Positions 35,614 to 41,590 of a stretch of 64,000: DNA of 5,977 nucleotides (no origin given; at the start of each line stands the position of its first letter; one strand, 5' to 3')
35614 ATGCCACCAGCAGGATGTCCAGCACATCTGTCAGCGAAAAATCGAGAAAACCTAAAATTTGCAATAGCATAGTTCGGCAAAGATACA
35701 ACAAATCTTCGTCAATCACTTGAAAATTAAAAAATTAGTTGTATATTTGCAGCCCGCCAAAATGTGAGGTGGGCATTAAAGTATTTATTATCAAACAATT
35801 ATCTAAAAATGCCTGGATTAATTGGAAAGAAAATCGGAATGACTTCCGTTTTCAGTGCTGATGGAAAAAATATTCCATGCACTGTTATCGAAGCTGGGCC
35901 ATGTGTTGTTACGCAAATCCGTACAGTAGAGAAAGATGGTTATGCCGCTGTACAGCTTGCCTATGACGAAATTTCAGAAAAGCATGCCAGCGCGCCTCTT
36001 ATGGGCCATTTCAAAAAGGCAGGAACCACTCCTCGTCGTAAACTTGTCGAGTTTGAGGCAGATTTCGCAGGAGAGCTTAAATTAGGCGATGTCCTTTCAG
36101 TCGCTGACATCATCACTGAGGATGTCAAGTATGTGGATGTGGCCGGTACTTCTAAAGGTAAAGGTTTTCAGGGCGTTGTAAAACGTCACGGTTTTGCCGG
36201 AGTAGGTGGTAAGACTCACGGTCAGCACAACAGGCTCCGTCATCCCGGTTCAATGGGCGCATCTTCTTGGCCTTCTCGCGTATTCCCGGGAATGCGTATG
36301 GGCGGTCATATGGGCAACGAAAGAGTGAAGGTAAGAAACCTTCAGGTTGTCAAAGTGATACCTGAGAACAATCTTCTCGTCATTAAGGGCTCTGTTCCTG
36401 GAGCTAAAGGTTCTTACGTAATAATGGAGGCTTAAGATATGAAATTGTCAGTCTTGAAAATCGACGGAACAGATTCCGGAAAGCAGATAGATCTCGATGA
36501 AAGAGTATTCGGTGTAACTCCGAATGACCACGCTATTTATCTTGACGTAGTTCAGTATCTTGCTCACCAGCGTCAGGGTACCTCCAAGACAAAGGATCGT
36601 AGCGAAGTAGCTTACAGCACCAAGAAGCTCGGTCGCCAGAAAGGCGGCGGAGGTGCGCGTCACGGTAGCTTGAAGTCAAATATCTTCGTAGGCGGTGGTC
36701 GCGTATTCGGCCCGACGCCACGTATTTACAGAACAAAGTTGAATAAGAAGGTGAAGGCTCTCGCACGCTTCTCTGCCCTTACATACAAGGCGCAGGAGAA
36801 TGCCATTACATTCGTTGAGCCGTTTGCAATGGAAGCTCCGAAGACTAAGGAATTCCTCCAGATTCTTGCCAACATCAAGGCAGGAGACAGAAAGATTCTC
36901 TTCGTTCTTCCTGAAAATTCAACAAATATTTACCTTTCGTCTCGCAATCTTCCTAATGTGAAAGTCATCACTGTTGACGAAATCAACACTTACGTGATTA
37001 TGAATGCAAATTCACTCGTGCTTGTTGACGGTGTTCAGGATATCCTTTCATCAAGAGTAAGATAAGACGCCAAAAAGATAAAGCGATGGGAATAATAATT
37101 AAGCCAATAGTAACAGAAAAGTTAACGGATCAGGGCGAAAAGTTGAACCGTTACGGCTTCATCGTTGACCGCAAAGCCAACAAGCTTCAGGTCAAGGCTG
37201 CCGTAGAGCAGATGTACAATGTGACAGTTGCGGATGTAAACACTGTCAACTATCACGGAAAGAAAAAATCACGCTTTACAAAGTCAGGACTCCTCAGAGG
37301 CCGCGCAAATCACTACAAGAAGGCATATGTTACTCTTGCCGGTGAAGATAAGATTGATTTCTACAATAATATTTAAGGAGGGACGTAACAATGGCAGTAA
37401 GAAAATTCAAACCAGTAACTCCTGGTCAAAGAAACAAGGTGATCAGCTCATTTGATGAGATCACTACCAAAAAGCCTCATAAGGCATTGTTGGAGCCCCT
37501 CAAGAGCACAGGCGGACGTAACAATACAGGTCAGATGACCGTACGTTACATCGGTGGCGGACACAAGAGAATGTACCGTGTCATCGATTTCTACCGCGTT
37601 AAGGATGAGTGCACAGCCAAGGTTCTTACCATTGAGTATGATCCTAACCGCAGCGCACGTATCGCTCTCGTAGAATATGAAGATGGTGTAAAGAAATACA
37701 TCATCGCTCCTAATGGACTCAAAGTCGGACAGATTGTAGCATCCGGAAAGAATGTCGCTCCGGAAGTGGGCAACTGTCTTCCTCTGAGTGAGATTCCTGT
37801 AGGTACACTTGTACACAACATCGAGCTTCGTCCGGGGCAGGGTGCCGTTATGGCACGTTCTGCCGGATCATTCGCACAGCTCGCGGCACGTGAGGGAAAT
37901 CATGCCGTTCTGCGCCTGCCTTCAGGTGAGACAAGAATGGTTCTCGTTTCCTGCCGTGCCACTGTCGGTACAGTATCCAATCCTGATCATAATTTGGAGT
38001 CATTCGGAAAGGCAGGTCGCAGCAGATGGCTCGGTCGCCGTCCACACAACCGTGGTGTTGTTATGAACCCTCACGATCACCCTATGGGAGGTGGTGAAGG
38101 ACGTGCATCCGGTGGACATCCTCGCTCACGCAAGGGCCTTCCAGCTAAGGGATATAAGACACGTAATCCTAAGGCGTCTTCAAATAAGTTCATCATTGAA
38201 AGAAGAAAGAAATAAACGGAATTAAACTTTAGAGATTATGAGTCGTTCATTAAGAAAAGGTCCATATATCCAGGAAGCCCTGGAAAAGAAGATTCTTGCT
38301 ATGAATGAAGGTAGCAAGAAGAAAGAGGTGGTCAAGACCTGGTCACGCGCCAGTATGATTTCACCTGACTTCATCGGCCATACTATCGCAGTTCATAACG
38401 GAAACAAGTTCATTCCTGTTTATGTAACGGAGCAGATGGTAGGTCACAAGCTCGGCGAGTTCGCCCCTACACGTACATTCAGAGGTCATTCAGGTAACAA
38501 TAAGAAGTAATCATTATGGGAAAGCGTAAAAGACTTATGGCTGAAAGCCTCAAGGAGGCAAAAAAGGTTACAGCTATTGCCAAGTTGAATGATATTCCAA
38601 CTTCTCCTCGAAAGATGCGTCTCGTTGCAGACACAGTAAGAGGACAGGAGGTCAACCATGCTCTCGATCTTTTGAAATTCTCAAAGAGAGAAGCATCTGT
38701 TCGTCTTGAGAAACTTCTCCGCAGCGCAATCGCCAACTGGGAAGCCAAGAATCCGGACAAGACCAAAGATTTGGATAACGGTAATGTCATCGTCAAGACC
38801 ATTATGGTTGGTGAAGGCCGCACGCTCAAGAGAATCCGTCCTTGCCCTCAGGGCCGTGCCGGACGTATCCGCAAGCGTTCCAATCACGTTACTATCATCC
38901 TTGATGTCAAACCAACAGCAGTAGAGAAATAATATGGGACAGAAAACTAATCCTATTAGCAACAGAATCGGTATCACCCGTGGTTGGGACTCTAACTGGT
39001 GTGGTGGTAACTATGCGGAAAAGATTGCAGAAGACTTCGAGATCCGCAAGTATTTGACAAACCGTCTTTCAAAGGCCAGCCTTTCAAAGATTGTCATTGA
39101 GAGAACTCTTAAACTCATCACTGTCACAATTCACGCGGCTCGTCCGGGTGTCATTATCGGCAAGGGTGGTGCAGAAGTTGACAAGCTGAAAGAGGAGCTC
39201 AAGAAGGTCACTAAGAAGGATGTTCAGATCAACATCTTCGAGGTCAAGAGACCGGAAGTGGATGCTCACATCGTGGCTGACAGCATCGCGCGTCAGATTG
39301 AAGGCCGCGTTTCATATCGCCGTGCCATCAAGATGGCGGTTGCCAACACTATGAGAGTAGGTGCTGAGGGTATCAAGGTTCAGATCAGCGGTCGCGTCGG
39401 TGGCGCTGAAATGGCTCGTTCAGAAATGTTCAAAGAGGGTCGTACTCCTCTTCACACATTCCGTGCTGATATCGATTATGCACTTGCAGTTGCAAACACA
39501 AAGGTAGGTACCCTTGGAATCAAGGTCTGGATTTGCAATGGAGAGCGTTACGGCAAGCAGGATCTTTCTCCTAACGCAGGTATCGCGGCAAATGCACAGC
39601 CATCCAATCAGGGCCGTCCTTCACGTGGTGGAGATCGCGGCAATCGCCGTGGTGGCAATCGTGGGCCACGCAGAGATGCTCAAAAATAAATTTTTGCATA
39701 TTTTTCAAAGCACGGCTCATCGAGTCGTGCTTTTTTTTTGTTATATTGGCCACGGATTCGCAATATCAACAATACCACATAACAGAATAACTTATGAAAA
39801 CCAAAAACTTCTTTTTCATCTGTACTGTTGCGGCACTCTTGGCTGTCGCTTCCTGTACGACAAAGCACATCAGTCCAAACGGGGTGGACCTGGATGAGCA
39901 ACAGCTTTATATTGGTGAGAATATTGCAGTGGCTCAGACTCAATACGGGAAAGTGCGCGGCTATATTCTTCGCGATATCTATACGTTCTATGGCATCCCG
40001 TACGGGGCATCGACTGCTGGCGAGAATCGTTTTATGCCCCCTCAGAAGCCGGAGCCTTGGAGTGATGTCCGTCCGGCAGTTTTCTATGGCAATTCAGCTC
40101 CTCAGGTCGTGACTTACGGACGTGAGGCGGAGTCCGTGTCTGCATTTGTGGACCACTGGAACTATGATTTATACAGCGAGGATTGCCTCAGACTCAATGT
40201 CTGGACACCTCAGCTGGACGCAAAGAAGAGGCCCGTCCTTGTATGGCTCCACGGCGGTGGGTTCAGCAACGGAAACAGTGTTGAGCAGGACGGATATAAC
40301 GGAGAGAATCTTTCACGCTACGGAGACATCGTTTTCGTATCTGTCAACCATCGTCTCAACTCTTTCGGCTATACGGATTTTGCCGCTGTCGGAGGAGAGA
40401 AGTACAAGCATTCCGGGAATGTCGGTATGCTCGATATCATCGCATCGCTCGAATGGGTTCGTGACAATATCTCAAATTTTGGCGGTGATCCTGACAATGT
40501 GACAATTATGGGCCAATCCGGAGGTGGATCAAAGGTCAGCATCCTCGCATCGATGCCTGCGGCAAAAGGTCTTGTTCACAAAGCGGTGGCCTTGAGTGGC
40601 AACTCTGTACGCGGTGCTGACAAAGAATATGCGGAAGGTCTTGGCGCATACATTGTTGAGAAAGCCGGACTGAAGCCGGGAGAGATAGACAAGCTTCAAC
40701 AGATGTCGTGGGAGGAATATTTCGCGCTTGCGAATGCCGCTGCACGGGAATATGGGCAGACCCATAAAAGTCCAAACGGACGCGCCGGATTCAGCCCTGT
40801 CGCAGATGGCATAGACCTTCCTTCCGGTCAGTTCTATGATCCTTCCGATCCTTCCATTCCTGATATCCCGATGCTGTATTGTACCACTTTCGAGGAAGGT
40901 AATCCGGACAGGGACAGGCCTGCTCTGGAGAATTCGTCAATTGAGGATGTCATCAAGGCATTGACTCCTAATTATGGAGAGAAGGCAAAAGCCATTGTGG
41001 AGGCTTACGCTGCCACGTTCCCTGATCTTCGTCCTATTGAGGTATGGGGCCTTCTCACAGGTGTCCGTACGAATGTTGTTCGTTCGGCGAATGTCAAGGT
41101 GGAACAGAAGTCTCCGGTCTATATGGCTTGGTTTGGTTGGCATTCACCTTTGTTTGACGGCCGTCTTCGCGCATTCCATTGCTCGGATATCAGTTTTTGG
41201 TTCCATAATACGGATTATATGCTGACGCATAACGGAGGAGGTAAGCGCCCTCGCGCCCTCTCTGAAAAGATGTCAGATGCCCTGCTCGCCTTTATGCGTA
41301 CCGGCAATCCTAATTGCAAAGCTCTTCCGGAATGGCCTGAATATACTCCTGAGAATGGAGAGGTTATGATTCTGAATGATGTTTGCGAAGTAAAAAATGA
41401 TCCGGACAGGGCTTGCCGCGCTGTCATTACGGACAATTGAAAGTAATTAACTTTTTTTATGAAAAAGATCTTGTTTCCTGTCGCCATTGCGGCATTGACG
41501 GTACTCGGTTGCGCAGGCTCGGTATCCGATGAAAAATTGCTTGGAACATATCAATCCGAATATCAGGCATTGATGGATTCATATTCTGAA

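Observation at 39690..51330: S10 operon split between rpsC and rplP by 11.6 kb of housekeeping genes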

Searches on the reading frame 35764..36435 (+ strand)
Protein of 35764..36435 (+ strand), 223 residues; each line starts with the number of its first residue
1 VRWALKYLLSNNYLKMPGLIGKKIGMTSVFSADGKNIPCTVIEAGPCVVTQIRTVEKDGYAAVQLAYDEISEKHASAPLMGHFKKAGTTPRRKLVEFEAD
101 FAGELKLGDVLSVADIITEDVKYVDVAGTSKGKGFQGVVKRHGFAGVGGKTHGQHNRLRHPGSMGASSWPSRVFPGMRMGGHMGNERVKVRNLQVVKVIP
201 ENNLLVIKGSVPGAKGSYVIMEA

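Call 5: search_protein_families(library=ncbifam, proteins=[window:35764-36435:+])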
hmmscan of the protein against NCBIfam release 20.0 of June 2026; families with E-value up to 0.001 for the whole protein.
window:35764-36435:+ (223 aa): 3 families
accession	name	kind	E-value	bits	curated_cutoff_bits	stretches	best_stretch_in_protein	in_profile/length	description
TIGR03625.1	L3_bact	equivalog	2.2e-79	266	142.9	1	18-221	1-201/202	50S ribosomal protein L3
TIGR03626.1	L3_arch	equivalog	1.8e-16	60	308.7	1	100-208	173-277/331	50S ribosomal protein L3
NF003261.0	PRK04231.1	equivalog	9.3e-15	54.2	341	1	100-209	181-286/342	50S ribosomal protein L3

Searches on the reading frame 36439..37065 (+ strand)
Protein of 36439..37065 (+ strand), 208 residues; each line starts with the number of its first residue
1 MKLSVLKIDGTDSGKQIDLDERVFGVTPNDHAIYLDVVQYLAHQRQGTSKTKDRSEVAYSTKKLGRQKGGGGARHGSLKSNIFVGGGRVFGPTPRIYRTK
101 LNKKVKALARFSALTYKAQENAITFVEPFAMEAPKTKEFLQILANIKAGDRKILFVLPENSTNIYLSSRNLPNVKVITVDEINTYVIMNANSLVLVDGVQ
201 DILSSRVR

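Call 85: search_protein_families(library=ncbifam, max_evalue=1e-8, proteins=[window:36439-37065:+])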
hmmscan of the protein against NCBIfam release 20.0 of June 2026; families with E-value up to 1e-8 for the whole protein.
window:36439-37065:+ (208 aa): 2 families
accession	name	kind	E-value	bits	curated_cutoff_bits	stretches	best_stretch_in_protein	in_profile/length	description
TIGR03953.1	rplD_bact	equivalog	2.1e-65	219.6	130.1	1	17-197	1-180/188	50S ribosomal protein L4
NF051449.1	50S_L4_sunset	exception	1.1e-43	150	385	1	17-201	1-185/285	50S ribosomal protein L4, sunset domain variant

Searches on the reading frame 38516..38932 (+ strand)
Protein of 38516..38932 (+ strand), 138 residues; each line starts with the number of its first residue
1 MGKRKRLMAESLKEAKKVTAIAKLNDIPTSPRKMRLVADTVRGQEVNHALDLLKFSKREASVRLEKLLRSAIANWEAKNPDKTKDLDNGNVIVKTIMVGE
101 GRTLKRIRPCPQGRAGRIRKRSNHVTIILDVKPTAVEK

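Call 4: search_protein_families(library=ncbifam, proteins=[window:38516-38932:+])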
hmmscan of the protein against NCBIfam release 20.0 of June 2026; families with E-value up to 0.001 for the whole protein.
window:38516-38932:+ (138 aa): 4 families
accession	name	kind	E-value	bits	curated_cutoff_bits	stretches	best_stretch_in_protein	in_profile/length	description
TIGR01044.1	rplV_bact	equivalog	3.8e-28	97.7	73.65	1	23-128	2-102/103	50S ribosomal protein L22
NF008917.0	PRK12279.1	equivalog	1e-16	61.1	526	1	25-130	8-109/311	50S ribosomal protein L22/unknown domain fusion protein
NF003260.0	PRK04223.1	equivalog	6.1e-10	39.2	137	1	63-130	89-150/154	50S ribosomal protein L22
TIGR01038.1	uL22_arch_euk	equivalog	9.4e-09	35.4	79.85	1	63-131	85-147/148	50S ribosomal protein L22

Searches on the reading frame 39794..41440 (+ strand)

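Call 4: search_protein_families(library=ncbifam, proteins=[window:39794-41440:+])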
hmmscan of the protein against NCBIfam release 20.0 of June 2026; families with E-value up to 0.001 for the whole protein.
window:39794-41440:+ (548 aa): 3 families
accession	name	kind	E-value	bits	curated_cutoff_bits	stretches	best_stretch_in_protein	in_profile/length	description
NF058653.1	LipP1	equivalog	1.6e-12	46.9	350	1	131-256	57-166/300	LipP1 family hormone-sensitive lipase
NF052354.1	EstLipQMycob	equivalog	6.4e-08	31.6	700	1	210-257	214-260/418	esterase LipQ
NF050058.1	e_dPHAscl_type1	hypoth_equivalog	0.00072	19.1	150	0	133-253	9-123/276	extracellular catalytic domain type 1 short-chain-length polyhydroxyalkanoate depolymerase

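Call 18: search_protein_families(library=pfam, proteins=[window:39794-41440:+])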
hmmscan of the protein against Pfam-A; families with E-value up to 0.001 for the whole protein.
window:39794-41440:+ (548 aa): 3 families
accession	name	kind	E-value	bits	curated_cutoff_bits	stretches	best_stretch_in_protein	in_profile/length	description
PF00135.34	COesterase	-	1.1e-85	289.1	27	1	46-531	4-500/515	Carboxylesterase family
PF20434.5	BD-FAE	-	9.3e-12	45.3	26.8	1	134-256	1-111/215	BD-FAE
PF07859.19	Abhydrolase_3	-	3.3e-08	34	25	1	212-264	49-102/210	alpha/beta hydrolase fold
